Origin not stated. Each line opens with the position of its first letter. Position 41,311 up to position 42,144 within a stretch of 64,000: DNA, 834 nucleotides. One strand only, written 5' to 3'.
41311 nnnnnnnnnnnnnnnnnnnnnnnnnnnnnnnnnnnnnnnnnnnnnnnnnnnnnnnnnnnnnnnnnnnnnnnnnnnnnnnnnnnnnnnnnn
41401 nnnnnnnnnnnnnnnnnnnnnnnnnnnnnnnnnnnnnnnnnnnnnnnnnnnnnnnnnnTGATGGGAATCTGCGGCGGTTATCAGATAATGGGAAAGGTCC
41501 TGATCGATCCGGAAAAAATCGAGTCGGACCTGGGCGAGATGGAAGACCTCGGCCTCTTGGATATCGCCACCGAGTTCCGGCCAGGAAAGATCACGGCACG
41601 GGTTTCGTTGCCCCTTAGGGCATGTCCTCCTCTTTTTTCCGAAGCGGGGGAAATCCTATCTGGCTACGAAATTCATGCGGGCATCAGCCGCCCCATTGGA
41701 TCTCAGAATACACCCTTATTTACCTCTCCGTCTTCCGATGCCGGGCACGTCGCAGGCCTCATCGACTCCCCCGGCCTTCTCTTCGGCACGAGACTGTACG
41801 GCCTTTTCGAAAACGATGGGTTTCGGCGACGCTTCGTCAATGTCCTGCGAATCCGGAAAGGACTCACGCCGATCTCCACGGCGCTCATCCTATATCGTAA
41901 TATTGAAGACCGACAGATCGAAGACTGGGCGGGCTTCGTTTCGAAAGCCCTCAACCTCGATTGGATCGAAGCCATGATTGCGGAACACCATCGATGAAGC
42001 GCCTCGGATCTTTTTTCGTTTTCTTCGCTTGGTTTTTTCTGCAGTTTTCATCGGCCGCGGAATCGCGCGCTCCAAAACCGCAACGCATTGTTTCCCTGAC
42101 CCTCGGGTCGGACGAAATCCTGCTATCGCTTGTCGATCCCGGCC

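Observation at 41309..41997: cobQ reduced to a two-piece relic by a large internal deletion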

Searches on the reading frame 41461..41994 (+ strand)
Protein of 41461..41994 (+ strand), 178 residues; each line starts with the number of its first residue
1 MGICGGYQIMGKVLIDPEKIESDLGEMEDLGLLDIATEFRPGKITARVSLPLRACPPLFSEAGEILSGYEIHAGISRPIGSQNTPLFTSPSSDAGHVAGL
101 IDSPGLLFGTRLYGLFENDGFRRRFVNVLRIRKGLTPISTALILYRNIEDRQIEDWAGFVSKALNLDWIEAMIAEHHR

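Call 3: search_protein_families(library=pfam, proteins=[window:41461-41994:+], max_evalue=0.01)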
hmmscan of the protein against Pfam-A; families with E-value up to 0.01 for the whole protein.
window:41461-41994:+ (178 aa): 1 family
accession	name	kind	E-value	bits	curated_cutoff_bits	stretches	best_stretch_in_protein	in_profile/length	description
PF07685.20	GATase_3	-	2.3e-21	76.8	27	1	1-120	79-195/196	CobB/CobQ-like glutamine amidotransferase domain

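Call 5: find_homologous_proteins(query=window:41461-41994:+, max_evalue=0.001)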
Query window:41461-41994:+ (178 aa): 2 proteins with E <= 0.001 among 62 candidates.
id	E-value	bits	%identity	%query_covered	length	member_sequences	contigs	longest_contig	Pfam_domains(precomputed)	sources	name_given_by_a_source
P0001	6.1e-107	373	100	95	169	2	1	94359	PF07685.21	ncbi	ncbi:MAG: hypothetical protein ACE5GK_00310 [Nitrospiria bacterium]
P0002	7.6e-21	93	42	78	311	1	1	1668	PF07685.21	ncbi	-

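Call 8: find_encoding_contigs(protein=P0002, flank=10000)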
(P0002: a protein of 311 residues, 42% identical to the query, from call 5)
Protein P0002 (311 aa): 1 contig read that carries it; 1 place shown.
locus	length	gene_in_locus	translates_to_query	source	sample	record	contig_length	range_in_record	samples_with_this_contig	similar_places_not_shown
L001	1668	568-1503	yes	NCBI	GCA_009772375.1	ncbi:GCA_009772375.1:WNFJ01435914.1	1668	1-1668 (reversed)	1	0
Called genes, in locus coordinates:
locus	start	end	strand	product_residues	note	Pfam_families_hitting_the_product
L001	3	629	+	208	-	?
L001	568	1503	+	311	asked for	PF07685:GATase_3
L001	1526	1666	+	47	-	?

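Call 10: search_protein_representatives(protein=window:41461-41994:+)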
Query: 178 residues. Proteins with E-value up to 0.001 (for the whole library): 2227; up to 1e-10: 690; up to 1e-30: 2. The best 150 are listed.
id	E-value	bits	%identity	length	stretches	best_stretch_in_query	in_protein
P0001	1.9e-107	373.0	100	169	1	10-178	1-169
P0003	5.1e-32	127.3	40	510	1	2-172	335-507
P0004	3.1e-25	105.2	39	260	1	1-168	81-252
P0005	4.8e-24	101.3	43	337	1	2-175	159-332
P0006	7.0e-24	100.8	40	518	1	1-167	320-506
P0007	2.0e-23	99.3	40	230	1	1-177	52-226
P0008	2.3e-23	99.1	41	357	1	1-142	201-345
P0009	3.0e-23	98.7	44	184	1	1-141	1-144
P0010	4.3e-23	98.2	36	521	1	1-171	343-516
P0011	4.9e-23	98.0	37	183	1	1-173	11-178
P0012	1.2e-22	96.8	43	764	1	1-140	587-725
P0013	2.0e-22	96.1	37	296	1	1-172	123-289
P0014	2.5e-22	95.7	38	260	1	1-157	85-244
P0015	3.7e-22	95.2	41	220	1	1-169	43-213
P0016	3.9e-22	95.1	34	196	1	1-174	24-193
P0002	2.4e-21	92.5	43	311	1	1-141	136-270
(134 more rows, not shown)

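Call 12: find_encoding_contigs(protein=P0009, flank=3000, max_places=4)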
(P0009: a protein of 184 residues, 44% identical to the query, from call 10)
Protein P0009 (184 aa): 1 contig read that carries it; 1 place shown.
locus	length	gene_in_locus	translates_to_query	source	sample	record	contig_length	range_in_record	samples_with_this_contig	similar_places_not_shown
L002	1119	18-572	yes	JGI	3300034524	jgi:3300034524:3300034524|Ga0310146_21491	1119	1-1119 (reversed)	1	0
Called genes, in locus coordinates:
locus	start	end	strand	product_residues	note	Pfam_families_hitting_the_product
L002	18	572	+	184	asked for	PF07685:GATase_3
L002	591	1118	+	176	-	?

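Call 13: find_encoding_contigs(protein=P0003, flank=10000, max_places=4)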
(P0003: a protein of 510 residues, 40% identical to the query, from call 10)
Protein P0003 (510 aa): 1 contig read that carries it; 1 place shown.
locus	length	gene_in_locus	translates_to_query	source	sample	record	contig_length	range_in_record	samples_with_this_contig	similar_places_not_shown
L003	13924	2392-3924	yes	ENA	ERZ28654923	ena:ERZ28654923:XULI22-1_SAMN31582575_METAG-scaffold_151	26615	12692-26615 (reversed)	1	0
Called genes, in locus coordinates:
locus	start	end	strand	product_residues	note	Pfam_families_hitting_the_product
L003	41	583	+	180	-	PF02283:CobU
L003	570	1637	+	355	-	PF02277:DBI_PRT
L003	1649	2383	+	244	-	PF02654:CobS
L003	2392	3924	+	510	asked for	PF01656:CbiA, PF13500:AAA_26, PF00117:GATase (weak), PF07685:GATase_3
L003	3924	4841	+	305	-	PF01497:Peripla_BP_2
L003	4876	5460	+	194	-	PF01923:Cob_adeno_trans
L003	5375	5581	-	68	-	-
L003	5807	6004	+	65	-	PF03884:YacG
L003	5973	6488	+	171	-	-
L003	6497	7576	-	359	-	PF03739:LptF_LptG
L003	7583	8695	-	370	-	PF03739:LptF_LptG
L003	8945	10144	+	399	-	PF00989:PAS, PF08448:PAS_4 (weak), PF13426:PAS_9, PF08447:PAS_3 (weak), PF00512:HisKA, PF02518:HATPase_c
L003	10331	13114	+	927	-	PF00515:TPR_1 (faint), PF01535:PPR (faint), PF07719:TPR_2 (faint), PF12895:ANAPC3 (faint), PF13174:TPR_6 (faint), PF13176:TPR_7 (faint), PF13181:TPR_8 (faint), PF14559:TPR_19 (weak), +16 more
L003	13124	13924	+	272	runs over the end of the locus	PF13401:AAA_22, PF07728:AAA_5 (weak)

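Call 28: find_encoding_contigs(protein=P0001, flank=10000, max_places=3)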
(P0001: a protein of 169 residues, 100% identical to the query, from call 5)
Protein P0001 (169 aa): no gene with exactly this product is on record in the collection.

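Call 29: find_related_loci(query=window:41461-41994:+, collection=genome_contigs, flank=6000)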
Query window:41461-41994:+ (178 aa) in genome_contigs; peptide patterns used: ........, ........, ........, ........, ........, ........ (x = any residue, [..] = any of these).
599 stretches matched a pattern (row limit reached: there are more); 433 encode a relative of the query (tblastn E <= 1e-3); the best 80 are kept; 80 distinct loci.
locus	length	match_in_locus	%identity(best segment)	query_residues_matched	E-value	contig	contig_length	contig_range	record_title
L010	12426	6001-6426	43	1-139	2e-26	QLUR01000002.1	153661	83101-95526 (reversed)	MAG: Bacillota bacterium isolate HKB214 DDT21_2, whole genome shotgun sequence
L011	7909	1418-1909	36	1-173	5e-25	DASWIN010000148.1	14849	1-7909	MAG TPA_asm: Nitrospiraceae bacterium isolate SMAG_U2870 k141_2338986, whole genome shotgun sequence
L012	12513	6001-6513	37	1-173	7e-25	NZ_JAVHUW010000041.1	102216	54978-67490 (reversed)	Candidatus Desulfosporosinus nitrosoreducens strain PR k141_3718, whole genome shotgun sequence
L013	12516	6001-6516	38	1-178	1e-24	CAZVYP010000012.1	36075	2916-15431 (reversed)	MAG TPA_asm: uncultured Methanocellales archaeon isolate binchicken_co383_63 genome assembly, contig: NODE_184_length_36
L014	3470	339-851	36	1-178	3e-24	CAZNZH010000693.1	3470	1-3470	MAG TPA_asm: uncultured Myxococcales bacterium isolate binchicken_co235_11 genome assembly, contig: NODE_54946_length_34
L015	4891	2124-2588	33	1-173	3e-23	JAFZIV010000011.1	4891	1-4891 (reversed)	MAG: Selenomonadaceae bacterium isolate RGIG7806 Water_buffalos_Reticulum-1__c130047, whole genome shotgun sequence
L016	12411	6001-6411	43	2-135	4e-23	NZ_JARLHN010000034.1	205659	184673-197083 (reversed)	MAG: Oryzomonas sp. isolate MAG_BA72 MetaBAT2_Bin_72_Anoxic_k141_1740636, whole genome shotgun sequence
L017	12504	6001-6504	35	1-173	6e-23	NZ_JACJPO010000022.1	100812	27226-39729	Microcoleus sp. FACHB-1515 contig22, whole genome shotgun sequence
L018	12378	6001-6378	43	2-129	8e-23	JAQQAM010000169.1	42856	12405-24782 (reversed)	MAG: Spirochaetales bacterium isolate bin_41 k141_280518, whole genome shotgun sequence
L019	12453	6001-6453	38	2-166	1e-22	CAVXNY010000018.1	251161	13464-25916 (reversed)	MAG: uncultured Methanosarcinaceae archaeon isolate MFD01828.bin.2.33 genome assembly, contig: contig_28261, whole genom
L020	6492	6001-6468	35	1-173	3e-22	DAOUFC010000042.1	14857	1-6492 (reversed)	MAG TPA_asm: Flexilinea sp. isolate O2D_20 k93_1526075, whole genome shotgun sequence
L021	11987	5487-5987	32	2-173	4e-22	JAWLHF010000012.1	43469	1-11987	MAG: Clostridiaceae bacterium isolate 30dZY2.bin.40 NODE_1227_length_43469_cov_6.986327, whole genome shotgun sequence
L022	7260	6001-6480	37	1-174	9e-22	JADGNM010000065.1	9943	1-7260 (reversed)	MAG: Methanosarcina sp. isolate Chersky.3_35 contig-100_3813, whole genome shotgun sequence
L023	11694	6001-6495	37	2-175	1e-21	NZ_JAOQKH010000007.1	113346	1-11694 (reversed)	Porcipelethomonas ammoniilytica strain Sanger_90 .14207_7_57.7, whole genome shotgun sequence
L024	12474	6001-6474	36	2-174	1e-21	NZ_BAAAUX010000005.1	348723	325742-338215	Saccharopolyspora taberi strain JCM 9383 sequence05, whole genome shotgun sequence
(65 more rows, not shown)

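Call 30: find_related_loci(query=window:41461-41994:+, collection=metagenome_contigs, flank=6000)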
Query window:41461-41994:+ (178 aa) in metagenome_contigs; peptide patterns used: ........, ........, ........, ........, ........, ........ (x = any residue, [..] = any of these).
600 stretches matched a pattern (row limit reached: there are more); 361 encode a relative of the query (tblastn E <= 1e-3); the best 80 are kept; 80 distinct loci.
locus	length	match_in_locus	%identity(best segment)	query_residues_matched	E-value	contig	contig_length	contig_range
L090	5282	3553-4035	37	1-167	4e-28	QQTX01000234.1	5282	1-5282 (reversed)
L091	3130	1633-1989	41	1-123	2e-22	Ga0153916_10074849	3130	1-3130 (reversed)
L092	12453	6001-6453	37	2-166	3e-21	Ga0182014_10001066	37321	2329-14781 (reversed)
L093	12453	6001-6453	37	2-166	8e-22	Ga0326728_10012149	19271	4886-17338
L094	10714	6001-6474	37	1-176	1e-21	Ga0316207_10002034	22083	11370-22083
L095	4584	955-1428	33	1-175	2e-21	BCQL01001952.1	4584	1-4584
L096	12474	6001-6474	36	1-176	3e-21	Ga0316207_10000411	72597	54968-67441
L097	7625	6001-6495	37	2-175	6e-21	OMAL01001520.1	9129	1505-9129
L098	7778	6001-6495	36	2-175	6e-21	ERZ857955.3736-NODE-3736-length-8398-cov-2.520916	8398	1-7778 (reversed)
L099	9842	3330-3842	35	1-176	7e-21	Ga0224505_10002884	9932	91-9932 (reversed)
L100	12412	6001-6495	37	2-175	9e-21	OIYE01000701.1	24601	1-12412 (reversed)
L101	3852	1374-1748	38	1-126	4e-20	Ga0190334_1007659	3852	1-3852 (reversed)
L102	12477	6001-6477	34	2-174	9e-20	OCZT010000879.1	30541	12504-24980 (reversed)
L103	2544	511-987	33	1-176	1e-19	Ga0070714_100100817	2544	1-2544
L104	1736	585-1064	30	1-175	2e-19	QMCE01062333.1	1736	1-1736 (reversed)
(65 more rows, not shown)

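Call 36: search_protein_families(library=ncbifam, proteins=[window:41461-41994:+], max_evalue=0.001)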
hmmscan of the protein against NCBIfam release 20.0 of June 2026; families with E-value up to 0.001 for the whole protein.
window:41461-41994:+ (178 aa): 2 families
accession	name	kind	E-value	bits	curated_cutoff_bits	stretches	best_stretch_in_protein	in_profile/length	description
TIGR00313.1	cobQ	equivalog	1.1e-32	113.6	309.9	1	1-168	323-476/477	cobyric acid synthase CobQ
NF001989.1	PRK00784.1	equivalog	3.8e-28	98.4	273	1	1-172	325-478/480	cobyric acid synthase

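Call 39: search_solved_structures(query=window:41461-41994:+, max_evalue=1, show_alignments=2)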
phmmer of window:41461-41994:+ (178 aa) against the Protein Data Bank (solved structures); distinct sequences matched with E-value up to 1: 2.
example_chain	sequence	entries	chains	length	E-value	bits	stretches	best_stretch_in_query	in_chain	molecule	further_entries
5n9m_A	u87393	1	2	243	0.0017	21.3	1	2-49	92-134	Cobyric acid synthase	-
6gs2_A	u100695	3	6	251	0.0018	21.2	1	2-49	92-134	SA1707 protein | Lipid II isoglutaminyl synthase (glutamine-hydrolyzing) subunit GatD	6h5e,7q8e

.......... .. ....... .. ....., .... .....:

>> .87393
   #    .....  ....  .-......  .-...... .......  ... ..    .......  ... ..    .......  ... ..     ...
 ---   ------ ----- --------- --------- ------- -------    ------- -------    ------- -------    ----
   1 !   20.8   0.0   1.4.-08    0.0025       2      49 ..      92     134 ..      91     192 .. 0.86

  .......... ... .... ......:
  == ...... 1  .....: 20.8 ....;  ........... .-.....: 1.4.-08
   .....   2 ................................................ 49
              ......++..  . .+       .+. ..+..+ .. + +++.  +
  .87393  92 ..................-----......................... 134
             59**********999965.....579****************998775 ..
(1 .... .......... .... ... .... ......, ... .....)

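Call 46: find_encoding_contigs(protein=P0242, flank=5000, max_places=5)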
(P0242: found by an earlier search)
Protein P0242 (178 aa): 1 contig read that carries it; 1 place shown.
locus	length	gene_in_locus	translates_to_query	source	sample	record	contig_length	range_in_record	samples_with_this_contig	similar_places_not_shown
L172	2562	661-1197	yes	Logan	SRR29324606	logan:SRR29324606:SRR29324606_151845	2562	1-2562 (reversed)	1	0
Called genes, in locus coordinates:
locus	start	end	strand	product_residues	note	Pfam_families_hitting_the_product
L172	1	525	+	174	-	?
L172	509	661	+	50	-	PF01656:CbiA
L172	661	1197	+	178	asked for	PF07685:GATase_3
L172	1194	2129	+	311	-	-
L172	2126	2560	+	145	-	?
